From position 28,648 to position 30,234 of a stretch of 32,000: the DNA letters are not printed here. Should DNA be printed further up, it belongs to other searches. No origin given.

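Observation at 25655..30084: Two cytoplasmic sulfatase-like enzymes carry T-x-P-x-H in place of the sulfatase C/S-x-P-x-R signature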

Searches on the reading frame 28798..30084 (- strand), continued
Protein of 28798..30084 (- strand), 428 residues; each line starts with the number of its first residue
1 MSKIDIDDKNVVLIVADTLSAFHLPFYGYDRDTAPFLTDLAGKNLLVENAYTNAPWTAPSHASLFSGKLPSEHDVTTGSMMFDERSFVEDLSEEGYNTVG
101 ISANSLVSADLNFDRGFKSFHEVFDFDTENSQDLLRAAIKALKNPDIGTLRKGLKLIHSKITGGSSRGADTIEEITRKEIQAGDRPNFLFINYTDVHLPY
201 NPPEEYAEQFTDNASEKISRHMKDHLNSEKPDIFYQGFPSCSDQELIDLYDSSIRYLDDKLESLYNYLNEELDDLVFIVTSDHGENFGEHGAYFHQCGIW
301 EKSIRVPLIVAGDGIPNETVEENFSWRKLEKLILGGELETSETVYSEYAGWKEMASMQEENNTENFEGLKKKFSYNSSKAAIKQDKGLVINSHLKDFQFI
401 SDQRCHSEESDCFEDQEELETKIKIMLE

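Call 50: find_homologous_proteins(query=P0047, max_evalue=1e-20)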
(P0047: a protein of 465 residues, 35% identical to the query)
Query P0047 (465 aa): 1875 proteins with E <= 1e-20 among 8000 candidates; the best 120 are listed.
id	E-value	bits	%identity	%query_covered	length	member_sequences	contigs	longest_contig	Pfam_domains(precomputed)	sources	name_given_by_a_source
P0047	0.0e+0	1061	100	100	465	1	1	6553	PF01663.28,PF00884.29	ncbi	-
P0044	3.1e-230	783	73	99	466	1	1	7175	PF01676.24,PF01663.28,PF00884.29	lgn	-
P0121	4.9e-196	670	65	99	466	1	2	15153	PF01663.28,PF00884.29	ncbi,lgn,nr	ncbi:MAG: sulfatase [Candidatus Nanohaloarchaea archaeon]|nr:sulfatase [Candidatus Nanohaloarchaea a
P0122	3.1e-189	648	64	99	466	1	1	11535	PF01663.28,PF00884.29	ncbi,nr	ncbi:MAG: sulfatase [Candidatus Nanohaloarchaea archaeon]|nr:sulfatase [Candidatus Nanohaloarchaea a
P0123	1.9e-105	372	42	100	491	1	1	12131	PF01663.28,PF16347.11,PF00884.29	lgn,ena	-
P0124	1.9e-105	372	42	99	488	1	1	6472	PF01663.28,PF16347.11,PF00884.29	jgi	jgi:arylsulfatase A-like enzyme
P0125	7.1e-103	363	42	99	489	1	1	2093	PF01663.28,PF16347.11,PF00884.29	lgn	-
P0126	9.9e-103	363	41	100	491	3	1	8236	PF01663.28,PF16347.11,PF00884.29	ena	-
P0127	2.3e-102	361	41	99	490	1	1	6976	PF01663.28,PF16347.11,PF00884.29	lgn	-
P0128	6.4e-102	360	41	99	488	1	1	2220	PF01663.28,PF16347.11,PF00884.29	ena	-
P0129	1.0e-101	359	42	99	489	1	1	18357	PF01663.28,PF16347.11,PF00884.29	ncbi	-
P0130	1.6e-101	359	42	99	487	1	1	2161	PF01663.28,PF16347.11,PF00884.29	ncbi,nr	ncbi:MAG TPA: sulfatase, partial [Halococcus sp.]|nr:sulfatase [Halococcus sp.]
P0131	5.6e-101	357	42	99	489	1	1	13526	PF01663.28,PF16347.11,PF00884.29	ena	-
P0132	3.6e-100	354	42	98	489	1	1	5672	PF01663.28,PF16347.11,PF00884.29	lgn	-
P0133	6.1e-100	353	41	97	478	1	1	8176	PF01663.28,PF16347.11,PF00884.29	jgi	-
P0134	9.2e-100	353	42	99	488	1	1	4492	PF01663.28,PF16347.11,PF00884.29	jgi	jgi:arylsulfatase A-like enzyme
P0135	3.0e-99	351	42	99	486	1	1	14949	PF01663.28,PF16347.11,PF00884.29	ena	-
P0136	4.0e-99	351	41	99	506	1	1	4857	PF01663.28,PF16347.11,PF00884.29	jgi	jgi:arylsulfatase A-like enzyme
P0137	4.3e-99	351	41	98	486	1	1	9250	PF01663.28,PF16347.11,PF00884.29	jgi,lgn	jgi:arylsulfatase A-like enzyme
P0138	1.8e-98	349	41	99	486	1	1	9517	PF01663.28,PF16347.11,PF00884.29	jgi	jgi:arylsulfatase A-like enzyme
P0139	2.1e-98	348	42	99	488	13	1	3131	PF01663.28,PF16347.11,PF00884.29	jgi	-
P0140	7.8e-98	347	41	97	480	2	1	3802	PF01663.28,PF16347.11,PF00884.29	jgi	jgi:arylsulfatase A-like enzyme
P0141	8.6e-98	346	40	98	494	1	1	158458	PF01663.28,PF16347.11,PF00884.29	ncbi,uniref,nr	ncbi:hypothetical protein Harman_33370 [Haloarcula mannanilytica]|uniref:Sulfatase N-terminal domain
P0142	2.0e-97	345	42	98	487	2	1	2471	PF01663.28,PF16347.11,PF00884.29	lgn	-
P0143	1.2e-96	343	39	99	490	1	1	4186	PF01663.28,PF16347.11,PF00884.29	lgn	-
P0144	1.8e-96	342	41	98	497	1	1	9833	PF01663.28,PF16347.11,PF00884.29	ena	-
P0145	2.3e-96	342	41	98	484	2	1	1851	PF01663.28,PF16347.11,PF00884.29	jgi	jgi:arylsulfatase A-like enzyme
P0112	4.4e-96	341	41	98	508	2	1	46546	PF01663.28,PF16347.11,PF00884.29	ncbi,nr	ncbi:sulfatase [Halobacteriales archaeon QS_4_69_34]|nr:MAG: sulfatase [Halobacteriales archaeon QS_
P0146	5.9e-96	340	40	98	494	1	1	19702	PF01663.28,PF16347.11,PF00884.29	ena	-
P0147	6.2e-96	340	40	99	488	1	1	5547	PF01663.28,PF16347.11,PF00884.29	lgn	-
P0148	7.9e-96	340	41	99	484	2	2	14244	PF01663.28,PF16347.11,PF00884.29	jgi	jgi:arylsulfatase A-like enzyme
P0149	8.1e-96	340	42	99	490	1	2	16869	PF02995.23,PF01663.28,PF16347.11,PF00884.29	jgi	jgi:arylsulfatase A-like enzyme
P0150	8.5e-96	340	41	98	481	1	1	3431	PF01663.28,PF16347.11,PF00884.29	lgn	-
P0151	1.4e-95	339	39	98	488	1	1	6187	PF01663.28,PF16347.11,PF00884.29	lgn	-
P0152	1.4e-95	339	39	99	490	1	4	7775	PF01663.28,PF16347.11,PF00884.29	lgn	-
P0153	1.8e-95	339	40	99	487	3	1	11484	PF01663.28,PF16347.11,PF00884.29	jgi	jgi:arylsulfatase A-like enzyme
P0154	2.4e-95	338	41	98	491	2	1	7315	PF01663.28,PF16347.11,PF00884.29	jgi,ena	-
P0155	3.4e-95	338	39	98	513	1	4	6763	PF01663.28,PF16347.11,PF00884.29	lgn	-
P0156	5.9e-95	337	41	99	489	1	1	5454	PF01663.28,PF16347.11,PF00884.29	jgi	jgi:arylsulfatase A-like enzyme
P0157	6.0e-95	337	37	98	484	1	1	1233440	PF01663.28,PF16347.11,PF00884.29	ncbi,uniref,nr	ncbi:sulfatase [Haloferax sp. Atlit-12N]|uniref:sulfatase n=1 Tax=Haloferax sp. Atlit-12N TaxID=2077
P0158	7.9e-95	337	40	99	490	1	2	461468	PF01663.28,PF16347.11,PF00884.29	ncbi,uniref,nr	ncbi:sulfatase [Halovenus rubra]|uniref:Sulfatase n=2 Tax=Halovenus rubra TaxID=869890 RepID=A0ACC7D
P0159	9.9e-95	336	42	99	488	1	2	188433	PF01663.28,PF16347.11,PF00884.29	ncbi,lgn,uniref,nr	ncbi:sulfatase [Halopelagius longus]|uniref:Sulfatase n=1 Tax=Halopelagius longus TaxID=1236180 RepI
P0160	2.6e-94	335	38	98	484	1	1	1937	PF01663.28,PF16347.11,PF00884.29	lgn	-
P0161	3.1e-94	335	42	98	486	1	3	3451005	PF01663.28,PF16347.11,PF00884.29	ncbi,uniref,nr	ncbi:sulfatase-like hydrolase/transferase [Haloplanus salinarum]|uniref:sulfatase-like hydrolase/tra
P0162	3.5e-94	334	46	81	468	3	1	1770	PF01663.28,PF16347.11,PF00884.29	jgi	jgi:arylsulfatase A-like enzyme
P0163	3.8e-94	334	38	98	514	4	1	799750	PF01663.28,PF16347.11,PF00884.29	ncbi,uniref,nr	ncbi:sulfatase [Halosimplex halophilum]|uniref:sulfatase n=1 Tax=Halosimplex halophilum TaxID=255957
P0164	4.6e-94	334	40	98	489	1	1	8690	PF01663.28,PF16347.11,PF00884.29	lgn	-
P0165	4.8e-94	334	41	98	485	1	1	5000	PF01663.28,PF16347.11,PF00884.29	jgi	jgi:arylsulfatase A-like enzyme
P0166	6.3e-94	334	39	98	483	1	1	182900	PF01663.28,PF16347.11,PF00884.29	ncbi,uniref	ncbi:sulfatase [Haloarchaeobius sp. HRN-SO-5]|uniref:sulfatase n=1 Tax=Haloarchaeobius sp. HRN-SO-5 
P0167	8.7e-94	333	40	99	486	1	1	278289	PF01663.28,PF16347.11,PF00884.29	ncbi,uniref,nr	ncbi:sulfatase [Halosimplex salinum]|uniref:sulfatase n=1 Tax=Halosimplex salinum TaxID=1710538 RepI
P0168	9.2e-94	333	40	99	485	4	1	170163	PF01663.28,PF16347.11,PF00884.29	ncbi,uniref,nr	ncbi:sulfatase [Natrialba asiatica]|uniref:sulfatase n=1 Tax=Natrialba asiatica TaxID=64602 RepID=UP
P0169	1.3e-93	333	40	98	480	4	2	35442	PF01663.28,PF16347.11,PF00884.29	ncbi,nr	ncbi:sulfatase [Halorubrum ezzemoulense]|nr:sulfatase [Halorubrum ezzemoulense] MDB9250749.1 sulfata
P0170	3.3e-93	331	40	99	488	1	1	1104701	PF01663.28,PF16347.11,PF00884.29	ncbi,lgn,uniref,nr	ncbi:sulfatase [Natrinema salaciae]|uniref:Arylsulfatase A n=1 Tax=Natrinema salaciae TaxID=1186196 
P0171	3.4e-93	331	38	98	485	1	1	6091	PF01663.28,PF16347.11,PF00884.29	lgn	-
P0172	4.7e-93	331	40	98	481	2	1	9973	PF01663.28,PF00884.29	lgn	-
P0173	5.2e-93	331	39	98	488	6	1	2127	PF01663.28,PF16347.11,PF00884.29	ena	-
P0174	6.1e-93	330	40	98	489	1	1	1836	PF01663.28,PF16347.11,PF00884.29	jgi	jgi:arylsulfatase A-like enzyme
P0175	7.4e-93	330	39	99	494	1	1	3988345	PF01663.28,PF16347.11,PF00884.29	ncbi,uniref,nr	ncbi:sulfatase [Natrinema ejinorense]|uniref:Sulfatase n=1 Tax=Natrinema ejinorense TaxID=373386 Rep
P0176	1.0e-92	330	39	98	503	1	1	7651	PF01663.28,PF16347.11,PF00884.29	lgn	-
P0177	1.4e-92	329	40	99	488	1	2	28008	PF01663.28,PF16347.11,PF00884.29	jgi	-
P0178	1.5e-92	329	38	97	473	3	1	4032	PF01663.28,PF16347.11,PF00884.29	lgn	-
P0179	3.2e-92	328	40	99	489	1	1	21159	PF01663.28,PF16347.11,PF00884.29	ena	-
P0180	3.3e-92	328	40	98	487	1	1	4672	PF01663.28,PF16347.11,PF00884.29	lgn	-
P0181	3.5e-92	328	39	100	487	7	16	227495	PF01663.28,PF16347.11,PF00884.29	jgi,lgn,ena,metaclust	metaclust:\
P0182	4.3e-92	328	40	98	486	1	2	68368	PF01663.28,PF16347.11,PF00884.29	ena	-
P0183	8.6e-92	327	41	98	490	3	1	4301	PF01663.28,PF16347.11,PF00884.29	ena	-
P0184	1.0e-91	326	40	98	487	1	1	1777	PF01663.28,PF00884.29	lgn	-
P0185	1.0e-91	326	39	98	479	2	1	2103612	PF01663.28,PF16347.11,PF00884.29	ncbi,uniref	ncbi:sulfatase [Halalkalicoccus salilacus]|uniref:sulfatase n=1 Tax=Halalkalicoccus salilacus TaxID=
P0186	1.6e-91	326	39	100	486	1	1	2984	PF01663.28,PF16347.11,PF00884.29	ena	-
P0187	2.0e-91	325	39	98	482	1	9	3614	PF01663.28,PF16347.11,PF00884.29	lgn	-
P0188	2.3e-91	325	39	98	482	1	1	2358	PF16347.11,PF00884.29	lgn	-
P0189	2.5e-91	325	39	100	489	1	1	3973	PF01663.28,PF16347.11,PF00884.29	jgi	-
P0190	2.7e-91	325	39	98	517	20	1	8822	PF01663.28,PF16347.11,PF00884.29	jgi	jgi:arylsulfatase A-like enzyme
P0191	2.8e-91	325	39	99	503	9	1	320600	PF01663.28,PF16347.11,PF00884.29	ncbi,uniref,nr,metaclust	ncbi:sulfatase [Halococcus agarilyticus]|uniref:sulfatase n=1 Tax=Halococcus agarilyticus TaxID=1232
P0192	2.8e-91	325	40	99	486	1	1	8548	PF01663.28,PF16347.11,PF00884.29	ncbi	-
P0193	3.0e-91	325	40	99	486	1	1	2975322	PF01663.28,PF16347.11,PF00884.29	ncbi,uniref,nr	ncbi:sulfatase [Haloarcula sp. GH36]|uniref:sulfatase n=1 Tax=Haloarcula montana TaxID=3111776 RepID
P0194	3.4e-91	325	39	99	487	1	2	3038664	PF01663.28,PF16347.11,PF00884.29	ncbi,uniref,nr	ncbi:sulfatase [Haloarcula halophila]|uniref:sulfatase n=1 Tax=Haloarcula TaxID=2237 RepID=UPI0023E3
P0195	3.6e-91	325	41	98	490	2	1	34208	PF01663.28,PF16347.11,PF00884.29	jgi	jgi:arylsulfatase A-like enzyme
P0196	4.7e-91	324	38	98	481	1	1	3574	PF01663.28,PF16347.11,PF00884.29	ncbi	-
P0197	9.6e-91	323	40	98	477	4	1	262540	PF01663.28,PF16347.11,PF00884.29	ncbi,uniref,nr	ncbi:sulfatase [Haloarcula sp. K1]|uniref:sulfatase n=2 Tax=Haloarcula TaxID=2237 RepID=UPI0007BB2EB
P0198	1.0e-90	323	39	98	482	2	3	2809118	PF01663.28,PF16347.11,PF00884.29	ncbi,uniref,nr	ncbi:sulfatase [Halalkalicoccus jeotgali]|uniref:Sulfatase n=1 Tax=Halalkalicoccus jeotgali (strain 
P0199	1.2e-90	323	39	99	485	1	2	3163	PF01663.28,PF16347.11,PF00884.29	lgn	-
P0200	2.1e-90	322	38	99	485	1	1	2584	PF01663.28,PF16347.11,PF00884.29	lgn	-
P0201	2.6e-90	322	40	99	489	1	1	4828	PF01663.28,PF00884.29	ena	-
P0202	3.3e-90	321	39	99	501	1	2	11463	PF01663.28,PF16347.11,PF00884.29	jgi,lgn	jgi:arylsulfatase A-like enzyme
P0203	3.4e-90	321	39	99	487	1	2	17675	PF01663.28,PF16347.11,PF00884.29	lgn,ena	-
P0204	3.7e-90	321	38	98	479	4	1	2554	PF16347.11,PF00884.29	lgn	-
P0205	3.7e-90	321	39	98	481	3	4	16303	PF01663.28,PF16347.11,PF00884.29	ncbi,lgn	-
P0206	4.1e-90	321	38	98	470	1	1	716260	PF01663.28,PF16347.11,PF00884.29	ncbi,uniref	ncbi:sulfatase [Haladaptatus sp. DFWS20]|uniref:sulfatase n=1 Tax=Haladaptatus sp. DFWS20 TaxID=3403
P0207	6.7e-90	320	39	99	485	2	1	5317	PF01676.24,PF01663.28,PF16347.11,PF00884.29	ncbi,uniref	ncbi:sulfatase family protein [Halorubrum ezzemoulense]|uniref:sulfatase family protein n=1 Tax=Halo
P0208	8.6e-90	320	37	98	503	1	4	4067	PF01663.28,PF16347.11,PF00884.29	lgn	-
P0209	1.3e-89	319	39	98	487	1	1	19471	PF07394.18,PF01663.28,PF00884.29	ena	-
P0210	1.4e-89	319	39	99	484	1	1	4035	PF01663.28,PF16347.11,PF00884.29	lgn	-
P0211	1.5e-89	319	39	91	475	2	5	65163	PF16347.11,PF00884.29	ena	-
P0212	1.6e-89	319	38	98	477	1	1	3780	PF01663.28,PF16347.11,PF00884.29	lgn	-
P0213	3.3e-89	318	39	98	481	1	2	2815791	PF01663.28,PF16347.11,PF00884.29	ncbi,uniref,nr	ncbi:arylsulfatase protein [Halorhabdus tiamatea SARL4B]|uniref:Sulfatase n=1 Tax=Halorhabdus tiamat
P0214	4.0e-89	318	40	99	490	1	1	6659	PF01663.28,PF16347.11,PF00884.29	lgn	-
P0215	4.1e-89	318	38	98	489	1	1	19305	PF01663.28,PF16347.11,PF00884.29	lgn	-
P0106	4.9e-89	318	40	99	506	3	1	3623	PF01663.28,PF16347.11,PF00884.29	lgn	-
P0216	5.0e-89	317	38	99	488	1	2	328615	PF01663.28,PF16347.11,PF00884.29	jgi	-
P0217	6.3e-89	317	38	97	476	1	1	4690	PF01663.28,PF16347.11,PF00884.29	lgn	-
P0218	6.5e-89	317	40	98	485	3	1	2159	PF01676.24,PF01663.28,PF16347.11,PF00884.29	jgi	-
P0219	7.5e-89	317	38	99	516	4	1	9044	PF01663.28,PF00884.29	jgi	-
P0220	9.5e-89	317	37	99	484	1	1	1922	PF01663.28,PF16347.11,PF00884.29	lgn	-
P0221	9.7e-89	317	38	99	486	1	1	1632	PF01663.28,PF16347.11,PF00884.29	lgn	-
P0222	1.4e-88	316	37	98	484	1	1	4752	PF01663.28,PF16347.11,PF00884.29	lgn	-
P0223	1.8e-88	316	40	93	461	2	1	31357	PF01663.28,PF16347.11,PF00884.29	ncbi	-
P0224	3.0e-88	315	39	98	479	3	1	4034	PF16347.11,PF00884.29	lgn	-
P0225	3.1e-88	315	38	99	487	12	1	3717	PF01663.28,PF16347.11,PF00884.29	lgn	-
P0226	3.1e-88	315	39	99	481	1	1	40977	PF01663.28,PF16347.11,PF00884.29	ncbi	-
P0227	5.1e-88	314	37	98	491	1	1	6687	PF01663.28,PF16347.11,PF00884.29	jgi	jgi:arylsulfatase A-like enzyme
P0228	5.5e-88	314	38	98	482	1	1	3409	PF01663.28,PF16347.11,PF00884.29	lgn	-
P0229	6.9e-88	314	37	99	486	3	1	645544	PF01663.28,PF16347.11,PF00884.29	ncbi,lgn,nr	ncbi:sulfatase [Haloarcula amylolytica]|nr:sulfatase [Haloarcula amylolytica]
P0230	9.3e-88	313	39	98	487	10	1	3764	PF01663.28,PF16347.11,PF00884.29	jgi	-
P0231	1.0e-87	313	38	97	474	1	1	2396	PF01663.28,PF16347.11,PF00884.29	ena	-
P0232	1.9e-87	312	40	98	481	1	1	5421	PF01663.28,PF16347.11,PF00884.29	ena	-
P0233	1.9e-87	312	39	98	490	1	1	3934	PF01663.28,PF16347.11,PF00884.29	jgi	jgi:arylsulfatase A-like enzyme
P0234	2.0e-87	312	35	99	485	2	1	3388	PF01663.28,PF16347.11,PF00884.29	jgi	jgi:arylsulfatase A-like enzyme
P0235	2.3e-87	312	37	99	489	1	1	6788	PF01663.28,PF16347.11,PF00884.29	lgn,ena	-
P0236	2.5e-87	312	39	99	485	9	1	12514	PF01663.28,PF16347.11,PF00884.29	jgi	-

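Call 52: fold_search(model_id=the predicted structure, library=pdb)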
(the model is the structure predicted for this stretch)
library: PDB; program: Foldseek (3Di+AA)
matches with E <= 10: 772; with E <= 0.001: 343
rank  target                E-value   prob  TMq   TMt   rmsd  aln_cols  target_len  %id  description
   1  6g5z_D                1.2e-20  1.00  0.64  0.55   8.6       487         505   19  Choline sulfatase from Ensifer (Sinorhizobium) meliloti (released 2019-04-10)
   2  7ptj_A                3.5e-20  1.00  0.65  0.55   8.6       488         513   19  C54S mutant of choline-sulfatase from E. meliloti CECT4857 bound to HEPES (released 2022-08-03)
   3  7pth_A                4.0e-20  1.00  0.64  0.54   8.7       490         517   19  C54S mutant of choline-sulfatase from E. meliloti CECT4857 bound to choline (released 2022-08-03)
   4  6g5z_A                4.0e-20  1.00  0.65  0.56   9.1       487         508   19  Choline sulfatase from Ensifer (Sinorhizobium) meliloti (released 2019-04-10)
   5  6g60_C                6.4e-20  1.00  0.64  0.55   9.2       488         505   19  Choline sulfatase from Ensifer (Sinorhizobium) meliloti cocrystalized with choline (released 2019-04-10)
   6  7pth_B                1.2e-19  1.00  0.65  0.55   8.7       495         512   19  C54S mutant of choline-sulfatase from E. meliloti CECT4857 bound to choline (released 2022-08-03)
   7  6g5z_B                1.2e-19  1.00  0.64  0.55   8.4       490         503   19  Choline sulfatase from Ensifer (Sinorhizobium) meliloti (released 2019-04-10)
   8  6fny_A                1.3e-19  1.00  0.65  0.55   9.1       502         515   19  CRYSTAL STRUCTURE OF A CHOLINE SULFATASE FROM SINORHIZOBIUM MELLILOTI (released 2018-02-28)
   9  6g5z_C                1.4e-19  1.00  0.63  0.54   8.7       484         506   20  Choline sulfatase from Ensifer (Sinorhizobium) meliloti (released 2019-04-10)
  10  7ptj_C                1.6e-19  1.00  0.64  0.55   9.2       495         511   19  C54S mutant of choline-sulfatase from E. meliloti CECT4857 bound to HEPES (released 2022-08-03)
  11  6fny_D                1.8e-19  1.00  0.64  0.55   8.7       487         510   19  CRYSTAL STRUCTURE OF A CHOLINE SULFATASE FROM SINORHIZOBIUM MELLILOTI (released 2018-02-28)
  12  6fny_H                1.8e-19  1.00  0.62  0.53   9.7       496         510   18  CRYSTAL STRUCTURE OF A CHOLINE SULFATASE FROM SINORHIZOBIUM MELLILOTI (released 2018-02-28)
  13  6pt4_A                1.9e-19  1.00  0.61  0.56   9.0       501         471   15  Crystal structure of apo PsS1_NC (released 2019-09-25)
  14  6fny_F                2.0e-19  1.00  0.64  0.55   9.2       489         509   19  CRYSTAL STRUCTURE OF A CHOLINE SULFATASE FROM SINORHIZOBIUM MELLILOTI (released 2018-02-28)
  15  4upi                  2.1e-19  1.00  0.63  0.50   9.3       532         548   16  Dimeric sulfatase SpAS1 from Silicibacter pomeroyi (released 2015-07-01)
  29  7oz8                  3.3e-18  1.00  0.69  0.63   6.6       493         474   15  Sulfated host glycan recognition by carbohydrate sulfatases of the human gut microbiota (BT1918_S1_46) (released 2022-06-29)
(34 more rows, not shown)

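Call 62: find_encoding_contigs(protein=P0023, flank=10000, max_places=1)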
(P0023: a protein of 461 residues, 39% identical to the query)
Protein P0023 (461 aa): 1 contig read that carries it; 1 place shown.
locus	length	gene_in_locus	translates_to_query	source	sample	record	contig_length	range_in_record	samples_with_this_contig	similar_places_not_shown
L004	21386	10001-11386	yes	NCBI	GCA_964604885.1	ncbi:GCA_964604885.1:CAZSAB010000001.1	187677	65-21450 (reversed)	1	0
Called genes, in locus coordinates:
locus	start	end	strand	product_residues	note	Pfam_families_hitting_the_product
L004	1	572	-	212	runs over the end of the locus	-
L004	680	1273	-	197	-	-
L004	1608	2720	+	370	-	PF13439:Glyco_transf_4, PF00534:Glycos_transf_1, PF13692:Glyco_trans_1_4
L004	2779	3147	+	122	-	PF02697:VAPB_antitox (weak)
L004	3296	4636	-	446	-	PF01637:ATPase_2, PF13173:AAA_14, PF13401:AAA_22 (weak), PF03008:DUF234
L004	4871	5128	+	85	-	PF01402:RHH_1 (weak)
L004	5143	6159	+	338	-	PF13439:Glyco_transf_4, PF20706:GT4-conflict (weak), PF00534:Glycos_transf_1, PF13692:Glyco_trans_1_4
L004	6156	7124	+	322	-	PF00884:Sulfatase, PF02995:DUF229 (weak)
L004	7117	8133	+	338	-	PF13579:Glyco_trans_4_4 (weak), PF13439:Glyco_transf_4 (weak), PF00534:Glycos_transf_1, PF13692:Glyco_trans_1_4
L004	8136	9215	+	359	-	PF13439:Glyco_transf_4, PF20706:GT4-conflict (weak), PF00534:Glycos_transf_1, PF13692:Glyco_trans_1_4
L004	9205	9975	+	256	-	PF01522:Polysacc_deac_1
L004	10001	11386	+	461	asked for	PF00884:Sulfatase, PF01663:Phosphodiest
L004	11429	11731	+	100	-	-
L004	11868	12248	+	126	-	PF00884:Sulfatase (weak)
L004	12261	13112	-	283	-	PF00535:Glycos_transf_2, PF10111:Glyco_tranf_2_2 (weak)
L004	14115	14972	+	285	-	PF01663:Phosphodiest (weak)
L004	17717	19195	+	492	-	PF01663:Phosphodiest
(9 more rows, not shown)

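Call 63: find_encoding_contigs(protein=P0157, flank=10000, max_places=1)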
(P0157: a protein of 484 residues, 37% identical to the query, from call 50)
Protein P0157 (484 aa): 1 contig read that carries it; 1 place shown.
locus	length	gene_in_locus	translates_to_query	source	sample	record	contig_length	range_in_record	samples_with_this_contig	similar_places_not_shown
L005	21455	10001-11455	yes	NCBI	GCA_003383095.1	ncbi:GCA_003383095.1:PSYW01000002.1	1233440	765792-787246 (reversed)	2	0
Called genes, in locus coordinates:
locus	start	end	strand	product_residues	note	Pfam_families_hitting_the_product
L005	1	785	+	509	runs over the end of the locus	PF01943:Polysacc_synt, PF13440:Polysacc_synt_3, PF03023:MurJ (weak)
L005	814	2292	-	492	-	PF00884:Sulfatase, PF01663:Phosphodiest (weak)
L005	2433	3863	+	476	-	-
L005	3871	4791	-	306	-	-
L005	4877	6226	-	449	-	PF00884:Sulfatase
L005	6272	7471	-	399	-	PF13439:Glyco_transf_4, PF13579:Glyco_trans_4_4, PF00534:Glycos_transf_1, PF13692:Glyco_trans_1_4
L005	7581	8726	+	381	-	PF13439:Glyco_transf_4, PF13579:Glyco_trans_4_4, PF00534:Glycos_transf_1, PF13692:Glyco_trans_1_4, PF13524:Glyco_trans_1_2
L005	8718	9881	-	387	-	PF13439:Glyco_transf_4, PF13579:Glyco_trans_4_4 (weak), PF20706:GT4-conflict, PF00534:Glycos_transf_1, PF13692:Glyco_trans_1_4, PF13524:Glyco_trans_1_2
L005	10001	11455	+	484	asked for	PF00884:Sulfatase, PF01663:Phosphodiest, PF16347:SGSH_C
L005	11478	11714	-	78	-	-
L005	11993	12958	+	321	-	PF19575:HTH_58 (weak), PF03161:LAGLIDADG_2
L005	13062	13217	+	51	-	-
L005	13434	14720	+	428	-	PF07282:Cas12f1-like_TNB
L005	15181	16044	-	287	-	PF00561:Abhydrolase_1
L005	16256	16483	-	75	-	PF12802:MarR_2 (weak)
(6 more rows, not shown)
